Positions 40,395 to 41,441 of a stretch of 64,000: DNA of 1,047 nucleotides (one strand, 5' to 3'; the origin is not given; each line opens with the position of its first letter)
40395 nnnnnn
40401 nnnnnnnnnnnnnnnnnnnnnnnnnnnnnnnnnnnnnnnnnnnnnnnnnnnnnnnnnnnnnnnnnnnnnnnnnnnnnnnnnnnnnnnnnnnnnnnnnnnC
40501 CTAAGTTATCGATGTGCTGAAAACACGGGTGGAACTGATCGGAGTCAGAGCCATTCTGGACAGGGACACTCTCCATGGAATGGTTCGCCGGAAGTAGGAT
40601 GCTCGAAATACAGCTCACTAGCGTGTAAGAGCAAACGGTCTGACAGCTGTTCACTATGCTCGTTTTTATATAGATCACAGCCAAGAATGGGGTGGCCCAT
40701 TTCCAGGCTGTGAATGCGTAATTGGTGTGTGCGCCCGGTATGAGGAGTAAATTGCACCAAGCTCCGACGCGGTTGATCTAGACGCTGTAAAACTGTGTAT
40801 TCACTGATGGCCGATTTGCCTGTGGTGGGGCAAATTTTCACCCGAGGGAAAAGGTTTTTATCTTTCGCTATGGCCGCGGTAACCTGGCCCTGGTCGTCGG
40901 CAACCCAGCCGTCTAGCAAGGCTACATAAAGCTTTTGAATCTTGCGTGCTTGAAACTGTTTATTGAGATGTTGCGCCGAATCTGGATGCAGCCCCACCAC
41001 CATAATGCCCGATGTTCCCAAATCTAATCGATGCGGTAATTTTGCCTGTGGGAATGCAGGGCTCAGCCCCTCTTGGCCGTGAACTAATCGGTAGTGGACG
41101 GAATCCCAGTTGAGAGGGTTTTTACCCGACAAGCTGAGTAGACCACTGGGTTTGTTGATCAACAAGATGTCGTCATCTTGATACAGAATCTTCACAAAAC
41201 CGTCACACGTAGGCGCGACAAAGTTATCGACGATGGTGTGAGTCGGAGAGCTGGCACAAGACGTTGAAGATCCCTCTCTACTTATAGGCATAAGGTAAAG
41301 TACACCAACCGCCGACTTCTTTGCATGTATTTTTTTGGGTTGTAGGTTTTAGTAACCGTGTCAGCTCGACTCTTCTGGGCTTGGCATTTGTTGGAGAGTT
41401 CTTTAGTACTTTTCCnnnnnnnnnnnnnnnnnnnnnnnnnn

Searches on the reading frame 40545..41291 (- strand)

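Call 19: search_protein_families(library=pfam, proteins=[window:40545-41291:-], max_evalue=0.001)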
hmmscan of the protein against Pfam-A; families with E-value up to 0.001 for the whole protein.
window:40545-41291:- (248 aa): 1 family
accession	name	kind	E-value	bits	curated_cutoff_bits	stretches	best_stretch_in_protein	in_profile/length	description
PF00849.27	PseudoU_synth_2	-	6.3e-27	95.1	26.8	1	42-194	2-149/152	RNA pseudouridylate synthase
